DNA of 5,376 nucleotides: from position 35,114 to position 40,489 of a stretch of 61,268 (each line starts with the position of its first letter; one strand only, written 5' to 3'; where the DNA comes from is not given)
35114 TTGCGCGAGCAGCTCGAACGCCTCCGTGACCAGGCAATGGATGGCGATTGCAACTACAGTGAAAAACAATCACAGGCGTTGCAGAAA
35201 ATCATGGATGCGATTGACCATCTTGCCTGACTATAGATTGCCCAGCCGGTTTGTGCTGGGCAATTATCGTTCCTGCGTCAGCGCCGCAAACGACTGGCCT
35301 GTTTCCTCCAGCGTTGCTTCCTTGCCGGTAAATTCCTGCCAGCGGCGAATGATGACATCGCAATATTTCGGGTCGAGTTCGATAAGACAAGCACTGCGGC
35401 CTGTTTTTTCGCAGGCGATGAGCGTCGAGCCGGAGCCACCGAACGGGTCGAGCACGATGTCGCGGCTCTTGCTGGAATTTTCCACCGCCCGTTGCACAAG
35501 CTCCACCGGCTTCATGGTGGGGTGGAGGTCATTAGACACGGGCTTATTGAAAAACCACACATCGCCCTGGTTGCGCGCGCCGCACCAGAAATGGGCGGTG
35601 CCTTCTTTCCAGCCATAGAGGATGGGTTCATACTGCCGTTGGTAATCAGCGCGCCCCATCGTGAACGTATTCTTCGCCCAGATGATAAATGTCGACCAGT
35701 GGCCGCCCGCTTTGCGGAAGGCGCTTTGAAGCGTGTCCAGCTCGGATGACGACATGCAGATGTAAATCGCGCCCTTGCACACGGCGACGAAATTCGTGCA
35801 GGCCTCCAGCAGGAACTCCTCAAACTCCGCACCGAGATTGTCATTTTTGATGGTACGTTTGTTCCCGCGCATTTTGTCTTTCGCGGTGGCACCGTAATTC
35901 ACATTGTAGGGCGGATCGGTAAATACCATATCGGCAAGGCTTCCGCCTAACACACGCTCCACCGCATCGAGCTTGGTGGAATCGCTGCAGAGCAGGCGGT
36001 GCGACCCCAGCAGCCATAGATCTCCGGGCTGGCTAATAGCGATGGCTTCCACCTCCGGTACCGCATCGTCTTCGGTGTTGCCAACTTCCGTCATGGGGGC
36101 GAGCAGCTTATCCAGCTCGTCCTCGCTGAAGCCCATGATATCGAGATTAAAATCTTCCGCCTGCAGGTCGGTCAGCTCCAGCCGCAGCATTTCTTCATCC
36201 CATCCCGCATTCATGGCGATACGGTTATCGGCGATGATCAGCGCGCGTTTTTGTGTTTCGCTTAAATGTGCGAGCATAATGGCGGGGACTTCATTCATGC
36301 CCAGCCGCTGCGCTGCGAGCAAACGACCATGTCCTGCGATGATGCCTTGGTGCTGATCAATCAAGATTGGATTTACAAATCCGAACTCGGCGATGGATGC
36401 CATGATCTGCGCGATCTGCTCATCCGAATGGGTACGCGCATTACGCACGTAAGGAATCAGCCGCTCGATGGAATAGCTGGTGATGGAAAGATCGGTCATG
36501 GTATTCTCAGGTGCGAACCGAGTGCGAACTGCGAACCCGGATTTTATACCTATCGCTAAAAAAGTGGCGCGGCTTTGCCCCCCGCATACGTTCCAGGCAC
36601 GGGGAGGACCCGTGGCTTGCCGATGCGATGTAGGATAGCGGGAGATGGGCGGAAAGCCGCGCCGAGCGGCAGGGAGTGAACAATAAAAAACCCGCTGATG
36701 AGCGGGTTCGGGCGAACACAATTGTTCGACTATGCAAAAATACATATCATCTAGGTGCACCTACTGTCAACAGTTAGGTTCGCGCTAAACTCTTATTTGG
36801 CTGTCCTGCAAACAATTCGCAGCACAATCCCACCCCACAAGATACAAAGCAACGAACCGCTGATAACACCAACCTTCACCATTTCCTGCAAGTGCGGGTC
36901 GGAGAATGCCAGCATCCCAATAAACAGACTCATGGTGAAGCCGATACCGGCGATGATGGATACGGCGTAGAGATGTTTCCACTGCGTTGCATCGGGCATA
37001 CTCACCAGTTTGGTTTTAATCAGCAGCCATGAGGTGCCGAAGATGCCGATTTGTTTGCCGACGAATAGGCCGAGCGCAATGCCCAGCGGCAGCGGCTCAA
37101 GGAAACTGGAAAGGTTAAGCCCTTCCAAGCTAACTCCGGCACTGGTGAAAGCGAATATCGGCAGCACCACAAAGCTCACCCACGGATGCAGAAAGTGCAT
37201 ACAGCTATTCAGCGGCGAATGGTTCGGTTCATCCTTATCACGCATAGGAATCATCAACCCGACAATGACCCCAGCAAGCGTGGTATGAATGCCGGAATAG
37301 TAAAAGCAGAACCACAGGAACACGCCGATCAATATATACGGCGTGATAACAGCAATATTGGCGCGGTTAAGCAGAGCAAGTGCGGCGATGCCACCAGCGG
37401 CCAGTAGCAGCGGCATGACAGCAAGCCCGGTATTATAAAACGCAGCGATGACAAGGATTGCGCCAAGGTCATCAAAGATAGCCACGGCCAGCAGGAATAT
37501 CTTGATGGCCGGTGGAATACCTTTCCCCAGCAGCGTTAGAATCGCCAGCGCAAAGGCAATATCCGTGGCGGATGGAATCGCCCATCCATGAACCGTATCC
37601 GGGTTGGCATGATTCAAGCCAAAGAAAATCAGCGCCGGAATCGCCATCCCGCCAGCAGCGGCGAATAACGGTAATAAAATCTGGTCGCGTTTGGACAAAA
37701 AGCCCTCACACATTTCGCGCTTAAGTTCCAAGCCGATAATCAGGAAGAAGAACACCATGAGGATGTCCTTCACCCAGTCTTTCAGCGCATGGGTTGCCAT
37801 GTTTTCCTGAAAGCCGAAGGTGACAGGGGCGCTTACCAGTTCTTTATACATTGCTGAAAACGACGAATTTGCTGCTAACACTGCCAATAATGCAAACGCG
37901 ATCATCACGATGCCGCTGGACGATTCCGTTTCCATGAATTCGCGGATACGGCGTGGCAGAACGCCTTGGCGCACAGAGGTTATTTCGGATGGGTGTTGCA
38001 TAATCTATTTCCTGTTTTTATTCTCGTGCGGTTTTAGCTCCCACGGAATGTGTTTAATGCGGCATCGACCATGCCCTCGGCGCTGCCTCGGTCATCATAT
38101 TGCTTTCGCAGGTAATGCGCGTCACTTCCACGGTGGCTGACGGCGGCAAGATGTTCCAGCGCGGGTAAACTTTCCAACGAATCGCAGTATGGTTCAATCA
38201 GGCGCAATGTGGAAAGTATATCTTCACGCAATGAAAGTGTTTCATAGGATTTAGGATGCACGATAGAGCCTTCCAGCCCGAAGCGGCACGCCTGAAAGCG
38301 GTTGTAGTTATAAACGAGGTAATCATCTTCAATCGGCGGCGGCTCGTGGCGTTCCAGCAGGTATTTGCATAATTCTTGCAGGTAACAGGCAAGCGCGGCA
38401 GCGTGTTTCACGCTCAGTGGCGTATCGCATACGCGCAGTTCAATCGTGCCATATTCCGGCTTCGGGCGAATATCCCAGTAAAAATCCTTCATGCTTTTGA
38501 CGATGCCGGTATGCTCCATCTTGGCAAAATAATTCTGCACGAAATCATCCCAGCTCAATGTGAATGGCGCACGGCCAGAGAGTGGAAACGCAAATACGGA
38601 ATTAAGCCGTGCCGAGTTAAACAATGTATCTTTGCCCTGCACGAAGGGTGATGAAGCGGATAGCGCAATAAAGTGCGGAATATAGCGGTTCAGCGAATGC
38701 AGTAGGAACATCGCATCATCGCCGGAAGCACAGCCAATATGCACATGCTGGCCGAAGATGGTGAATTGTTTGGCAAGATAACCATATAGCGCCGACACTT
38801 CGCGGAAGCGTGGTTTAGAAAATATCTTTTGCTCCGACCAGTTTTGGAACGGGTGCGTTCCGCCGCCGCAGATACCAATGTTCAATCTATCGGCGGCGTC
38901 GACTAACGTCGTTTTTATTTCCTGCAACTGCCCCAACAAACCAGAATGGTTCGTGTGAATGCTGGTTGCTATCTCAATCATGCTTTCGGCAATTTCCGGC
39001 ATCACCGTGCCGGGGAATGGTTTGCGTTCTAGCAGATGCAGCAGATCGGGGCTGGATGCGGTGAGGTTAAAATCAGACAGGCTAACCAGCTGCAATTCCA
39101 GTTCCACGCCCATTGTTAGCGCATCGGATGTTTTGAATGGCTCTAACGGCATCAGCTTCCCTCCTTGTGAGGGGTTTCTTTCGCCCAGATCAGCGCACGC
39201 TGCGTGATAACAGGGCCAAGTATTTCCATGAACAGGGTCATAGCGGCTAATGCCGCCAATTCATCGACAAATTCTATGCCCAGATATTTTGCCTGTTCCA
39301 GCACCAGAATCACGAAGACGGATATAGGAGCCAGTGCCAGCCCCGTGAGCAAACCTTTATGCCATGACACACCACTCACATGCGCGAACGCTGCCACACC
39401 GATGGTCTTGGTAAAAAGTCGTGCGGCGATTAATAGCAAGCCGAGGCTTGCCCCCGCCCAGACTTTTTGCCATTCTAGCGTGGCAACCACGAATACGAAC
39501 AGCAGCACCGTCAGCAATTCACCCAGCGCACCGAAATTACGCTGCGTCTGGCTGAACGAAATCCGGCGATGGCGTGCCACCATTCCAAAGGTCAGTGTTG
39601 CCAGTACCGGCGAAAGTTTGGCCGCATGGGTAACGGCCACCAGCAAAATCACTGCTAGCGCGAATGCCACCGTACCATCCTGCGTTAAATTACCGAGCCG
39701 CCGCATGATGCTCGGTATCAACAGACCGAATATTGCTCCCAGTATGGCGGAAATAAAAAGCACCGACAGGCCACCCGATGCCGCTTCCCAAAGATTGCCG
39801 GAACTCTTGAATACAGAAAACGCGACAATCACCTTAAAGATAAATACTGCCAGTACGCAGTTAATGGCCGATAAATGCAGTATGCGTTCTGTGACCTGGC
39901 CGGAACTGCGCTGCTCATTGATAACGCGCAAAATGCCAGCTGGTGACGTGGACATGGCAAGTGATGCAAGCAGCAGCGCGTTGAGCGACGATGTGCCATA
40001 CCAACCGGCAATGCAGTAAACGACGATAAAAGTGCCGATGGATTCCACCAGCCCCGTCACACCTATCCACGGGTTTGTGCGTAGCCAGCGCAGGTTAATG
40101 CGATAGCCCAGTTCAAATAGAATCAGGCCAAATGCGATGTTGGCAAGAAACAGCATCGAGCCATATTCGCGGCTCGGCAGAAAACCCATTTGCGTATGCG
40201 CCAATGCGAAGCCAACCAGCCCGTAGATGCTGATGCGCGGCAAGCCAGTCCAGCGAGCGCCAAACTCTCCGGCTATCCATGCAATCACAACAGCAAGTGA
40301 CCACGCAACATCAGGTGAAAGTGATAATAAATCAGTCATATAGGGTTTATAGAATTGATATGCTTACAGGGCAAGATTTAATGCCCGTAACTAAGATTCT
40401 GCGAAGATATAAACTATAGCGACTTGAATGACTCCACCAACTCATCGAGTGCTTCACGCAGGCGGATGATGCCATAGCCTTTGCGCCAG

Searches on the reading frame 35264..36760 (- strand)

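Call 23: search_protein_families(library=pfam, proteins=[window:35264-36760:-], max_evalue=0.01)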
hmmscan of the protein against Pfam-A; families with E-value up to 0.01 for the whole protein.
window:35264-36760:- (498 aa): 3 families
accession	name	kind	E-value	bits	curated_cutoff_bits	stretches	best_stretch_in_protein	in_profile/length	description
PF01555.25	N6_N4_Mtase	-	1.1e-27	97.9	26.7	1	277-470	2-219/221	DNA methylase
PF02195.25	ParB_N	-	9.1e-08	32.5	26.3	1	109-173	20-87/95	ParB N-terminal domain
PF03602.21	Cons_hypoth95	-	5.4e-05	23.4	24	0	431-481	40-91/182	Conserved hypothetical protein 95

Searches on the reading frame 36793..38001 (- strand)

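Call 23: search_protein_families(library=pfam, proteins=[window:36793-38001:-], max_evalue=0.01)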
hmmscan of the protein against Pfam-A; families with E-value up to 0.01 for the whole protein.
window:36793-38001:- (402 aa): 1 family
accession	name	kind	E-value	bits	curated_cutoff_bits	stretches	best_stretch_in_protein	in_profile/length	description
PF06965.17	Na_H_antiport_1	-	1.7e-137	458.8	23.5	1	21-394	2-374/374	Na+/H+ antiporter 1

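Call 24: search_protein_families(library=padloc, proteins=[window:36793-38001:-], max_evalue=0.01)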
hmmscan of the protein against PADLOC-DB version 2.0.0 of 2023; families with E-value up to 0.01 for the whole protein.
window:36793-38001:- (402 aa): 0 families

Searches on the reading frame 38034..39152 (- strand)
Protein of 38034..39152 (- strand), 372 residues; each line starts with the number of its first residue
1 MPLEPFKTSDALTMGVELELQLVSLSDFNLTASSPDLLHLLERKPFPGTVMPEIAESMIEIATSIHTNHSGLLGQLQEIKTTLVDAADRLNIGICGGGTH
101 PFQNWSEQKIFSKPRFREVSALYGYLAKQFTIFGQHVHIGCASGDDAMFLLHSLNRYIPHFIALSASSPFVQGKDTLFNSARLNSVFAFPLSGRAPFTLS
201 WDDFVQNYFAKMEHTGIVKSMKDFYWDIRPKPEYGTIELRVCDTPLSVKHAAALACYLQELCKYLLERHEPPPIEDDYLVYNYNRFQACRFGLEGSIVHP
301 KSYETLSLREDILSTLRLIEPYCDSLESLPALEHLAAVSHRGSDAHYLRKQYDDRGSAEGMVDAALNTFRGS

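Call 23: search_protein_families(library=pfam, proteins=[window:38034-39152:-], max_evalue=0.01)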
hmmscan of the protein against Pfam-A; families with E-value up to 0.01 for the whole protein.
window:38034-39152:- (372 aa): 1 family
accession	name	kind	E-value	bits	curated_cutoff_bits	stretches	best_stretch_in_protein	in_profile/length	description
PF04107.18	GCS2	-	4.4e-51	174.4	21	1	15-292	2-290/291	Glutamate-cysteine ligase family 2(GCS2)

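Call 24: search_protein_families(library=padloc, proteins=[window:38034-39152:-], max_evalue=0.01)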
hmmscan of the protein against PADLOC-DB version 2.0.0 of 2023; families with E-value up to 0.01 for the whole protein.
window:38034-39152:- (372 aa): 0 families

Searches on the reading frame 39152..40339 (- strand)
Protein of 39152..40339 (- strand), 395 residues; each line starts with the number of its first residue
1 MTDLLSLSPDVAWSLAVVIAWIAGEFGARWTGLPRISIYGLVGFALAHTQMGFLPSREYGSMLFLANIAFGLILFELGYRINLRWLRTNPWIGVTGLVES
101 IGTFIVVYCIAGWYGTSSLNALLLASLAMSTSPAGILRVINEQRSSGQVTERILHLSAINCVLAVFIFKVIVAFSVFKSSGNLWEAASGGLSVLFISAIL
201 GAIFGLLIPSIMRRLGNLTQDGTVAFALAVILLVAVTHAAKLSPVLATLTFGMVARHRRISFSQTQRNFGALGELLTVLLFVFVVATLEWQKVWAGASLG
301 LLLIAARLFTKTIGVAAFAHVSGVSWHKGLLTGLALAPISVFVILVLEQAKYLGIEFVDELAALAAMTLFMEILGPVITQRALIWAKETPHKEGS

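Call 23: search_protein_families(library=pfam, proteins=[window:39152-40339:-], max_evalue=0.01)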
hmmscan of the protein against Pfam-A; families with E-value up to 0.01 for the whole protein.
window:39152-40339:- (395 aa): 1 family
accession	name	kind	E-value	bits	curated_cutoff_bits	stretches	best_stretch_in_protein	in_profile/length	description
PF00999.27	Na_H_Exchanger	-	3.3e-24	85.9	26.2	1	18-384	5-374/375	Sodium/hydrogen exchanger, transmembrane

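Call 24: search_protein_families(library=padloc, proteins=[window:39152-40339:-], max_evalue=0.01)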
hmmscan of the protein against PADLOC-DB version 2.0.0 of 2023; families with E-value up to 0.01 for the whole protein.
window:39152-40339:- (395 aa): 0 families
